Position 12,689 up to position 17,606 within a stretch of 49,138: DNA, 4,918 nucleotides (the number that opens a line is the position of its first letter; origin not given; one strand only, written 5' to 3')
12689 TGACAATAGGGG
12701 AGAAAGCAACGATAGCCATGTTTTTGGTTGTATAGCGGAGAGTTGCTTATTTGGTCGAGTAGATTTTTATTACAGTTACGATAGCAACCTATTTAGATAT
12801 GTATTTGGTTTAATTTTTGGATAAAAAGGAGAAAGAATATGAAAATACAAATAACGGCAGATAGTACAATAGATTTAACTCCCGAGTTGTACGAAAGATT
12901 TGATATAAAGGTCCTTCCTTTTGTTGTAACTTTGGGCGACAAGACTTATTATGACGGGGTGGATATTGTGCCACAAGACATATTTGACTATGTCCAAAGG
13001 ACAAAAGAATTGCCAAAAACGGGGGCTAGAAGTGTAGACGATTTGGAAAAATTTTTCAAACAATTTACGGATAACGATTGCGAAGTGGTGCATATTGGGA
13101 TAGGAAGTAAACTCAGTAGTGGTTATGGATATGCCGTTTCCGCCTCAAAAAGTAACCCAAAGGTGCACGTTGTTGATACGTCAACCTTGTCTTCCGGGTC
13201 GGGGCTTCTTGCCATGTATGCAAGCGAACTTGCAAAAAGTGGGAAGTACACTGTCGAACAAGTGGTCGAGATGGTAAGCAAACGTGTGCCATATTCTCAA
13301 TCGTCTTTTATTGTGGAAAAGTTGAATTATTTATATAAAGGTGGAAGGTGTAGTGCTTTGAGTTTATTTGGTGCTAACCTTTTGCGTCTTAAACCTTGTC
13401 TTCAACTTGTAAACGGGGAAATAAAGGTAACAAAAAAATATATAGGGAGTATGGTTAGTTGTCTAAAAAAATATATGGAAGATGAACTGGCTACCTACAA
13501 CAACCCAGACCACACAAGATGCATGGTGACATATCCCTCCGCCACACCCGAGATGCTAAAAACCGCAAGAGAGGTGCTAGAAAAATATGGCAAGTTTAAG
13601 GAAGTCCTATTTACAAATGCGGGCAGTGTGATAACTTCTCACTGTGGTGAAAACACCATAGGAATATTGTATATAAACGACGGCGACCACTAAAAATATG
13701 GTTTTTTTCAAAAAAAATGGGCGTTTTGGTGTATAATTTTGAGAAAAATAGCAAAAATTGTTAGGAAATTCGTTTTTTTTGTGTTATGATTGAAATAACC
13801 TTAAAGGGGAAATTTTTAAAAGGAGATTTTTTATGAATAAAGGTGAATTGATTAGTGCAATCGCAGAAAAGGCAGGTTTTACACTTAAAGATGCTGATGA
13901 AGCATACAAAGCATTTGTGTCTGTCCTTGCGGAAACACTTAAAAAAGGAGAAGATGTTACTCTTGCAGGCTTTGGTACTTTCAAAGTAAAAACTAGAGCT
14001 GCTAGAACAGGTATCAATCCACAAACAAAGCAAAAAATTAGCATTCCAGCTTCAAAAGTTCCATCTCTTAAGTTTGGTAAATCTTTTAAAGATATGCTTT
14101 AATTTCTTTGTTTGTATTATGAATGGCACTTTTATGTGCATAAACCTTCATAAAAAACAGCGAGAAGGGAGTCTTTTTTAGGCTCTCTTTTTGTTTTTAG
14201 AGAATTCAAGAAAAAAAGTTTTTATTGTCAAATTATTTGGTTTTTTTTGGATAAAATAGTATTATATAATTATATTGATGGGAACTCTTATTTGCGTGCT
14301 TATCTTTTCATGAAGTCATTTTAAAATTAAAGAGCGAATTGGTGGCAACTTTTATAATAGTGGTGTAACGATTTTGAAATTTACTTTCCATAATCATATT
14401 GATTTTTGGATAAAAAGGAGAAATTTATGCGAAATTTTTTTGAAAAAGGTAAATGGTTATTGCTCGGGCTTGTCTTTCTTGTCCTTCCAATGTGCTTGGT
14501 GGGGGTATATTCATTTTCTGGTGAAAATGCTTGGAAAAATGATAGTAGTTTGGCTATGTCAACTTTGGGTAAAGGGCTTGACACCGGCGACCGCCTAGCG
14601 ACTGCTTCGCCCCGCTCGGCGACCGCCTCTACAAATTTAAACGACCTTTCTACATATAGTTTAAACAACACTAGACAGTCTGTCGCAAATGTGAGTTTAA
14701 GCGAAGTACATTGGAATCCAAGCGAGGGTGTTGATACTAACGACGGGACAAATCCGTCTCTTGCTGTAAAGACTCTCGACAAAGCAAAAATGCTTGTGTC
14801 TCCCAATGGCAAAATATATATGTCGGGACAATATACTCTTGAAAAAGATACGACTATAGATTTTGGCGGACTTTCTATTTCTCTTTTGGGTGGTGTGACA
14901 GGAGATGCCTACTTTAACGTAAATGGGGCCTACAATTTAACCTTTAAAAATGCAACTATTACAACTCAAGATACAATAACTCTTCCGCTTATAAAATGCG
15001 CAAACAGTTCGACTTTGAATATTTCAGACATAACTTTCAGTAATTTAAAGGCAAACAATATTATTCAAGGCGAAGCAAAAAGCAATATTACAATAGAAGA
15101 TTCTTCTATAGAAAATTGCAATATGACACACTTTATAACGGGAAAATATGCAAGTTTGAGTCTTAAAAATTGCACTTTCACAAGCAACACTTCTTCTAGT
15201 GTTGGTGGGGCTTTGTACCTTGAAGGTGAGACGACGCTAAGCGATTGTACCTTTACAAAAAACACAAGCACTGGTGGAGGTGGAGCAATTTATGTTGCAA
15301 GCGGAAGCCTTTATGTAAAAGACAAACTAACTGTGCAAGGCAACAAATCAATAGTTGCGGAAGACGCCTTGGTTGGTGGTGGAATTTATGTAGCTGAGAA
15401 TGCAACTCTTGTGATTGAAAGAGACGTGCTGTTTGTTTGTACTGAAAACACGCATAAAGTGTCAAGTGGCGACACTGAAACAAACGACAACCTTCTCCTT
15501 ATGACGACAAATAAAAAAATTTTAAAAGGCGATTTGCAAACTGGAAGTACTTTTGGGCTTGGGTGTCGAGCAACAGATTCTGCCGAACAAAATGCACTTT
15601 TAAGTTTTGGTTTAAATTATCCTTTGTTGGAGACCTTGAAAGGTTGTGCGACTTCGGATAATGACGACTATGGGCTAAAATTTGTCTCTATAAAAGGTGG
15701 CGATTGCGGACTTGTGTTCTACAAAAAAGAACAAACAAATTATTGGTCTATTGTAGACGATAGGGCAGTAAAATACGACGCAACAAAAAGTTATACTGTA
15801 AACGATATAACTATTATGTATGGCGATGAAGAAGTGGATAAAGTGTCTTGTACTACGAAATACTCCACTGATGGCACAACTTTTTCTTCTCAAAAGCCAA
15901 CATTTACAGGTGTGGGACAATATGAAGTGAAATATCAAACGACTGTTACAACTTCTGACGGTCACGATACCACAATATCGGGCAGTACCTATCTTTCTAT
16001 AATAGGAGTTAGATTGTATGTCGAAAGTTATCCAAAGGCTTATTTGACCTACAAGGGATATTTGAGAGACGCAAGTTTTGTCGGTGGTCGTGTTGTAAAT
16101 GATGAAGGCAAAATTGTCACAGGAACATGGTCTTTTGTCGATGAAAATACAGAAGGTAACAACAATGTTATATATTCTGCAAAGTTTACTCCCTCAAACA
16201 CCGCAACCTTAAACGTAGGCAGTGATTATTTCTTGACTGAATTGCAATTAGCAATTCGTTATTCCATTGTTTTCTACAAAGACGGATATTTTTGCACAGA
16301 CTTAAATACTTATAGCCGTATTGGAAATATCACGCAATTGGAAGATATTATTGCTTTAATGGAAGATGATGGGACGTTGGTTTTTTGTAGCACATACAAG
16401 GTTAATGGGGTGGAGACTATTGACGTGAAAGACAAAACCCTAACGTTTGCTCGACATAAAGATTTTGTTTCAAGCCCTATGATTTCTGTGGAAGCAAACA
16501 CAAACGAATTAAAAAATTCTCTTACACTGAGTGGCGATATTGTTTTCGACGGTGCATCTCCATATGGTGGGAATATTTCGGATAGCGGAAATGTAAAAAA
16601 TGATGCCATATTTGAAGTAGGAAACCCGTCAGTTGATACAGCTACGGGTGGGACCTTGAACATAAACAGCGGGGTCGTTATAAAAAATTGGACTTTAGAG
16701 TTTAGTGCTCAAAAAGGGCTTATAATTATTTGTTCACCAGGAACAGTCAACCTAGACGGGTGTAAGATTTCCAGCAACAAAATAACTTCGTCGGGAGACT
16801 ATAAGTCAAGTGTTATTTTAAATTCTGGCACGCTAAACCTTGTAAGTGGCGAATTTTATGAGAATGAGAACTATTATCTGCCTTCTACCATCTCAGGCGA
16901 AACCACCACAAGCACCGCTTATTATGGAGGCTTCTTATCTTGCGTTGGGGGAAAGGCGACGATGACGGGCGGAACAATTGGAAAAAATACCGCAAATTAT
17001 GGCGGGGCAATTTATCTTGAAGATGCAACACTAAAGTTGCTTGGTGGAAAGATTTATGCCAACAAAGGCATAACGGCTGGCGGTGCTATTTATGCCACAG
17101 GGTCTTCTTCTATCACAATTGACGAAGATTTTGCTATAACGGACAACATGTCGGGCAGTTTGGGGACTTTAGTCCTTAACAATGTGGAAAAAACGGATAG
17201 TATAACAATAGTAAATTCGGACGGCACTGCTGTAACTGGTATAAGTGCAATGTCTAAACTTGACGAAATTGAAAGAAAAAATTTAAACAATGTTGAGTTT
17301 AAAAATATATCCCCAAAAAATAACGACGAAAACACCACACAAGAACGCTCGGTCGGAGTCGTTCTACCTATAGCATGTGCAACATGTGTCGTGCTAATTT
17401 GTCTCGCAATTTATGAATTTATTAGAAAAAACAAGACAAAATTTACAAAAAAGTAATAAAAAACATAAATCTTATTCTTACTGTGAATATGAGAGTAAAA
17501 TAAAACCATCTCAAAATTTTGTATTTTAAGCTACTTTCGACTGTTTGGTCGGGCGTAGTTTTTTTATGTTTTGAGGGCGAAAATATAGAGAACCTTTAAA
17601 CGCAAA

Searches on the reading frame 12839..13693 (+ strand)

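Call 10: search_protein_families(library=pfam, proteins=[window:12839-13693:+])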
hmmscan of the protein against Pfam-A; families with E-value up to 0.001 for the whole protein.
window:12839-13693:+ (284 aa): 1 family
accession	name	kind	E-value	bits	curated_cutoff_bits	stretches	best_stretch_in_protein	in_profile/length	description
PF02645.21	DegV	-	1.8e-58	198.5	27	1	2-280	1-279/280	Uncharacterised protein, DegV family COG1307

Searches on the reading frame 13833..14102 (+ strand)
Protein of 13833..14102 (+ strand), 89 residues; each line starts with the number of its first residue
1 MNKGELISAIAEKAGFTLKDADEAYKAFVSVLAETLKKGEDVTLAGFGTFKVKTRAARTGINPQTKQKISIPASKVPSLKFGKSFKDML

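Call 52: find_encoding_contigs(protein=window:13833-14102:+, flank=10000, max_places=10)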
Protein window:13833-14102:+ (89 aa): 1 contig read that carries it; 1 place shown.
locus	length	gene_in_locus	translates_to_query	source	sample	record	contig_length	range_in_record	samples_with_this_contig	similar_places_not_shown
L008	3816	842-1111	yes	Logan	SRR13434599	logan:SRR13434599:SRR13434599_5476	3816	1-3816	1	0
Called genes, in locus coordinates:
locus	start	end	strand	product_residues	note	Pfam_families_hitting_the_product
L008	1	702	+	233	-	?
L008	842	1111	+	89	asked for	PF00216:Bac_DNA_binding, PF18291:HU-HIG (weak)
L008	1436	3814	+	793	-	?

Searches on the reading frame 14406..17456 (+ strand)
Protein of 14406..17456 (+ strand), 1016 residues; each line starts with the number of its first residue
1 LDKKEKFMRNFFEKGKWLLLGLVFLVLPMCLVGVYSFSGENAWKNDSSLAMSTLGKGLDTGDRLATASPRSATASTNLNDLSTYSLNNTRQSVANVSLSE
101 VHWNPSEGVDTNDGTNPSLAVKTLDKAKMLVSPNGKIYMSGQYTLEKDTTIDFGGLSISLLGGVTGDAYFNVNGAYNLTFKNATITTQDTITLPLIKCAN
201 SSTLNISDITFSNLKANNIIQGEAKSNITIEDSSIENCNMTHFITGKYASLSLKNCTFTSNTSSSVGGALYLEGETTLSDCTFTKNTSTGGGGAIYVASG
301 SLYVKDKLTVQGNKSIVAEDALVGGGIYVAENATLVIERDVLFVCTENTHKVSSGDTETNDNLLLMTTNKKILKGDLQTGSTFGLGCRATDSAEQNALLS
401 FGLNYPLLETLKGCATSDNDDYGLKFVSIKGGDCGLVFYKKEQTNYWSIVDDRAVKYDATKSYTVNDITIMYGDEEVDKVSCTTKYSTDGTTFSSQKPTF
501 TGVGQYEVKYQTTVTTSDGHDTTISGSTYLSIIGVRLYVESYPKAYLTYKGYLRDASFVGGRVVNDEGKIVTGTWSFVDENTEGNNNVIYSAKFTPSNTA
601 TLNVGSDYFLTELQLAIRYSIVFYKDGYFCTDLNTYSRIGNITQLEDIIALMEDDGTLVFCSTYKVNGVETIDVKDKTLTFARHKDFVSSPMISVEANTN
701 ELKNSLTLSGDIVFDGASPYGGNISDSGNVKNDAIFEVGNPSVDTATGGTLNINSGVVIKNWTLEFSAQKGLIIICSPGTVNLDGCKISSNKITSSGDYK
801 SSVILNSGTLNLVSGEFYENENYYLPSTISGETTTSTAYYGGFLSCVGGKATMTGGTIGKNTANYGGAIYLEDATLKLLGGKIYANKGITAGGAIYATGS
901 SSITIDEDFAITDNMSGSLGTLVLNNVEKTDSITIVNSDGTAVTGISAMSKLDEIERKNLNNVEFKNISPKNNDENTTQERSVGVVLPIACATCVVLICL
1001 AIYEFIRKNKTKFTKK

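Call 10: search_protein_families(library=pfam, proteins=[window:14406-17456:+])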
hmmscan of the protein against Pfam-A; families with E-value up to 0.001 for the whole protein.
window:14406-17456:+ (1016 aa): 2 families
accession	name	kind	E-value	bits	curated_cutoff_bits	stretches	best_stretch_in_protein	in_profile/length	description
PF02415.23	Chlam_PMP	-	1.2e-10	40.9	20.6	1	280-297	1-18/19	Chlamydia polymorphic membrane protein (Chlamydia_PMP) repeat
PF13229.12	Beta_helix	-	5.3e-09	36.3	25.9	1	196-357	3-149/158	Right handed beta helix region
